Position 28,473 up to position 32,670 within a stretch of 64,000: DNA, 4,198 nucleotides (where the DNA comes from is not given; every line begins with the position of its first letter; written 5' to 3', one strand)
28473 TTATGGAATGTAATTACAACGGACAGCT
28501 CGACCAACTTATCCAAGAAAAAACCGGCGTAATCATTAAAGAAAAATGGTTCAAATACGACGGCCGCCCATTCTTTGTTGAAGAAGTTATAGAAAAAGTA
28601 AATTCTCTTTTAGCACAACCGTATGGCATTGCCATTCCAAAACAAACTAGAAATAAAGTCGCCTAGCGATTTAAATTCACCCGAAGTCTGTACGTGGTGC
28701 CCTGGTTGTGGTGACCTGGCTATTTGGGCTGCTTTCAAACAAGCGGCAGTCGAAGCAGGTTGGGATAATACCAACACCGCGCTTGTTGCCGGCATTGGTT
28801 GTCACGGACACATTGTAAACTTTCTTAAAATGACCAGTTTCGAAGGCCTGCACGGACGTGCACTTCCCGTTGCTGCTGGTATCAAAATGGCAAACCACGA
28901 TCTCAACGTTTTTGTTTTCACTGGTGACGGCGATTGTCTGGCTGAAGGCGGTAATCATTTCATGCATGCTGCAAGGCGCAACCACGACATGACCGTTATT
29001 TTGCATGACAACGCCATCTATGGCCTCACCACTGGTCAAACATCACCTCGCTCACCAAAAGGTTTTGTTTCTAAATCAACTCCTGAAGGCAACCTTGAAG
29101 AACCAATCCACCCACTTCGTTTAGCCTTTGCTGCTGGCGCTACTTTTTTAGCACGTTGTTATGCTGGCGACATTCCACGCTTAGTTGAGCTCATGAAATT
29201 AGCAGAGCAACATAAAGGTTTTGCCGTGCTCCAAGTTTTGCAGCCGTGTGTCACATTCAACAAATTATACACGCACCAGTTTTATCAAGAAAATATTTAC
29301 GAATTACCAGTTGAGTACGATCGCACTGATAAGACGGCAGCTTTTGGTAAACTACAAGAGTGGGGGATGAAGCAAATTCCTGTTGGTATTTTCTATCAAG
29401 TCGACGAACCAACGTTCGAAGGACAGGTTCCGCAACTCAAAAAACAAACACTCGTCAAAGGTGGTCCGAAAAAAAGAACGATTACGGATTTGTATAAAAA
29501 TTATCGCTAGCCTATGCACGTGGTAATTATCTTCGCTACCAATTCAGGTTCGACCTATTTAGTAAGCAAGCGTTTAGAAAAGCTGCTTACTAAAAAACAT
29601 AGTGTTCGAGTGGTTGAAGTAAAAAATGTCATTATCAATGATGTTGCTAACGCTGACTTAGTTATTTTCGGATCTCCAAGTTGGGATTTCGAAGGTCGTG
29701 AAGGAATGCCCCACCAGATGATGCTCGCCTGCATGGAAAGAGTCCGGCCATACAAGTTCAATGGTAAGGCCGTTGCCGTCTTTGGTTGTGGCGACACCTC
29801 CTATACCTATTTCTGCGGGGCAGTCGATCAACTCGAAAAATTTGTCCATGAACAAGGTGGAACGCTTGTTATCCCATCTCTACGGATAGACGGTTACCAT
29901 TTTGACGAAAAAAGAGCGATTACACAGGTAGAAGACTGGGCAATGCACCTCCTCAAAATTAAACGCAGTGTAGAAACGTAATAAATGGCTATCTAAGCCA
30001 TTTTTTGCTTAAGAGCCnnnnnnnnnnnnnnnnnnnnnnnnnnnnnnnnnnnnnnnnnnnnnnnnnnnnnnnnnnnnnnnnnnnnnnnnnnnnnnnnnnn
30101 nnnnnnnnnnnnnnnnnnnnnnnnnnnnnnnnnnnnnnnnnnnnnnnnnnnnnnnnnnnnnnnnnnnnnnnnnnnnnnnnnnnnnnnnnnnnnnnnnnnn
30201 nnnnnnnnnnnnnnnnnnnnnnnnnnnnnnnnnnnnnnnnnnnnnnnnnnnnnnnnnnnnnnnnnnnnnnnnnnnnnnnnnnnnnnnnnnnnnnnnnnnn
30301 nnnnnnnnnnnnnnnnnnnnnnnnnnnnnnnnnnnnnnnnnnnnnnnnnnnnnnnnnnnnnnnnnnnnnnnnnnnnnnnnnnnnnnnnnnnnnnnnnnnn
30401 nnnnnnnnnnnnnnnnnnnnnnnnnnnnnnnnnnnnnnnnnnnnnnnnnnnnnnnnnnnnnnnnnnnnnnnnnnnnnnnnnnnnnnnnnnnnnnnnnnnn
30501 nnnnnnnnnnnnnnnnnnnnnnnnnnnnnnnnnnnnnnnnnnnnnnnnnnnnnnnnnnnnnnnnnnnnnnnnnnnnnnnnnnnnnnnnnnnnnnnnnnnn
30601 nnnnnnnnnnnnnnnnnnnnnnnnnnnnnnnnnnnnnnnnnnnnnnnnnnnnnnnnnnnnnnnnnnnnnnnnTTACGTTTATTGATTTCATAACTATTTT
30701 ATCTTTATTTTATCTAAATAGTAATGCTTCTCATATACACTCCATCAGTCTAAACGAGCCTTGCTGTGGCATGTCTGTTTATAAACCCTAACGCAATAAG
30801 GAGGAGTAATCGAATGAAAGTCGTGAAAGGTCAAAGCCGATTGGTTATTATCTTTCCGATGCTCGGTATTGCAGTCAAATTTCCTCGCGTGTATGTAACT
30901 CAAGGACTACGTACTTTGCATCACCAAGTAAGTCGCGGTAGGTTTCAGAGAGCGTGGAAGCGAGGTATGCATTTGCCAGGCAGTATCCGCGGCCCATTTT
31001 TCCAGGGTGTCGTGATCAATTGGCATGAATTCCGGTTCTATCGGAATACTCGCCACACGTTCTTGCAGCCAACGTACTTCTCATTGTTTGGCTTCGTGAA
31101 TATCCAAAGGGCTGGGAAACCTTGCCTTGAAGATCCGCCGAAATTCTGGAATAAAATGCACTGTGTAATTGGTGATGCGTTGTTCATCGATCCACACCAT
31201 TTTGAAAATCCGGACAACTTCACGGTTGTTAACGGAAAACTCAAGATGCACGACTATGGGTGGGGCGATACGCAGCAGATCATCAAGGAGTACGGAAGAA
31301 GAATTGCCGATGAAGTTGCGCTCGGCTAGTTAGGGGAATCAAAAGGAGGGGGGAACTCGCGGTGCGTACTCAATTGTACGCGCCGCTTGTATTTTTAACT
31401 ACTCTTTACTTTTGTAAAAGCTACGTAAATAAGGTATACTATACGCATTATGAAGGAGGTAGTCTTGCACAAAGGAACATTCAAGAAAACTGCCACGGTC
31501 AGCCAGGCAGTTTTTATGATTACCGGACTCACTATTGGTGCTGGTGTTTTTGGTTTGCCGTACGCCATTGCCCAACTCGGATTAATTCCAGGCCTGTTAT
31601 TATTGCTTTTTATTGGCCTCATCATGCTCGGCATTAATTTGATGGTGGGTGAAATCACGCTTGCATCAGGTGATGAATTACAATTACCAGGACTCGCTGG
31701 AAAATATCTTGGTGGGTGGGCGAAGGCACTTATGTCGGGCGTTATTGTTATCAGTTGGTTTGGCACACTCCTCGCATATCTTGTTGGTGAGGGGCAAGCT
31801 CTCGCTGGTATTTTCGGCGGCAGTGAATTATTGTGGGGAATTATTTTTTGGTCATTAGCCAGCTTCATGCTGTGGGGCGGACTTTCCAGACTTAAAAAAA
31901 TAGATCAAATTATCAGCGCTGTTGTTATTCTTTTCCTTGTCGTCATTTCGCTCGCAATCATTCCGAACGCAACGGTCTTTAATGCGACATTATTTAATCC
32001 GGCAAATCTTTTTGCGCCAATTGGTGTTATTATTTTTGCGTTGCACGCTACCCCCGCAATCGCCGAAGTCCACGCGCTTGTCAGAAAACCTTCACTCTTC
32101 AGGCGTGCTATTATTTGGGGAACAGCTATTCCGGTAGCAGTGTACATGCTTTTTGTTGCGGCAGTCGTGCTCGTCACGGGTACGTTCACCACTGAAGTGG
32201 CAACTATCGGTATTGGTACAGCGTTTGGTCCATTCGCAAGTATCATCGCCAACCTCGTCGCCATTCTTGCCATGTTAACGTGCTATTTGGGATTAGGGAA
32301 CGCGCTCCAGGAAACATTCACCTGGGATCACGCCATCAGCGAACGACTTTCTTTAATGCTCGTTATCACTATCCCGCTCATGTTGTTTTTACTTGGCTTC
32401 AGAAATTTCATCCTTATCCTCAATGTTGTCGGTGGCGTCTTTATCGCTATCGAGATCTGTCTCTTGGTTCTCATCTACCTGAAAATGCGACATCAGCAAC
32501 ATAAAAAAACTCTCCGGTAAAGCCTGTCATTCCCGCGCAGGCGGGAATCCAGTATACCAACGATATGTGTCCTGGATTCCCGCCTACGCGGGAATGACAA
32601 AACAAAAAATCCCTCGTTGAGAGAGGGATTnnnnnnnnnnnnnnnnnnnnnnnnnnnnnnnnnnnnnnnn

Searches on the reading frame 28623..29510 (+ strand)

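Call 22: search_protein_families(library=pfam, proteins=[window:28623-29510:+], max_evalue=0.001)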
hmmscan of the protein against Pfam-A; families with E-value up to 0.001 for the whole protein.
window:28623-29510:+ (295 aa): 2 families
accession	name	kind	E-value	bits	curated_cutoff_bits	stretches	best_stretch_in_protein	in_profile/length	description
PF02775.26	TPP_enzyme_C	-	4.3e-28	98.4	21.9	1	58-205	2-151/151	Thiamine pyrophosphate enzyme, C-terminal TPP binding domain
PF12367.13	PFO_beta_C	-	5.4e-22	78.1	24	1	209-274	1-66/66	Pyruvate ferredoxin oxidoreductase beta subunit C terminal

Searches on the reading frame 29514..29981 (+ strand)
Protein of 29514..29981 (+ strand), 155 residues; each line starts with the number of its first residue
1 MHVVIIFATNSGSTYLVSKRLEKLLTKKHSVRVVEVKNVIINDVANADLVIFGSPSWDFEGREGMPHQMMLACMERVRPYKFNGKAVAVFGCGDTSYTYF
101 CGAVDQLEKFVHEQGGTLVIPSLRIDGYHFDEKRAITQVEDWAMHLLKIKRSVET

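Call 103: search_protein_families(library=pfam, proteins=[window:29514-29981:+], max_evalue=0.001)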
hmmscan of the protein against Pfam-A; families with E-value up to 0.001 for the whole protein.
window:29514-29981:+ (155 aa): 2 families
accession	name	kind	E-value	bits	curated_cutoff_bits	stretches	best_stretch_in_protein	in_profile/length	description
PF00258.30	Flavodoxin_1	-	3.2e-20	73.2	25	1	5-128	1-130/143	Flavodoxin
PF12724.12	Flavodoxin_5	-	0.00037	21.3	27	1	4-55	1-52/145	Flavodoxin domain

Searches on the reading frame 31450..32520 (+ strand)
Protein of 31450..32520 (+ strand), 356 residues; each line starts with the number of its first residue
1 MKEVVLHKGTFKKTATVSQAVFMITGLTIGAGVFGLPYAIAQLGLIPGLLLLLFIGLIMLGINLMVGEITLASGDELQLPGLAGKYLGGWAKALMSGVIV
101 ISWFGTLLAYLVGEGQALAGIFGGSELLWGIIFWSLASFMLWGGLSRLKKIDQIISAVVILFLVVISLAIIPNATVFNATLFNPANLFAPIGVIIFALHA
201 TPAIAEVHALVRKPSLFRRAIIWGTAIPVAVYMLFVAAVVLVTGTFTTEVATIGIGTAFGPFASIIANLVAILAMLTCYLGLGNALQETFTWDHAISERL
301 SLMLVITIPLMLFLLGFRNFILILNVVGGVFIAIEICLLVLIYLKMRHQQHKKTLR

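Call 22: search_protein_families(library=pfam, proteins=[window:31450-32520:+], max_evalue=0.001)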
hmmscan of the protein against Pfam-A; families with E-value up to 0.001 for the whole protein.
window:31450-32520:+ (356 aa): 3 families
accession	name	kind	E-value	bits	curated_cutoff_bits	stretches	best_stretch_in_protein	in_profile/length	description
PF03222.19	Trp_Tyr_perm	-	1.9e-17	63.9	22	1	14-352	2-367/393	Tryptophan/tyrosine permease family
PF01490.24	Aa_trans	-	1.6e-15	57.1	25.6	1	14-277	2-286/410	Transmembrane amino acid transporter protein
PF21314.2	TM_ErbB1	-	2.2e-05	24.6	27.1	1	326-356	5-35/36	Epidermal growth factor receptor transmembrane-juxtamembrane segment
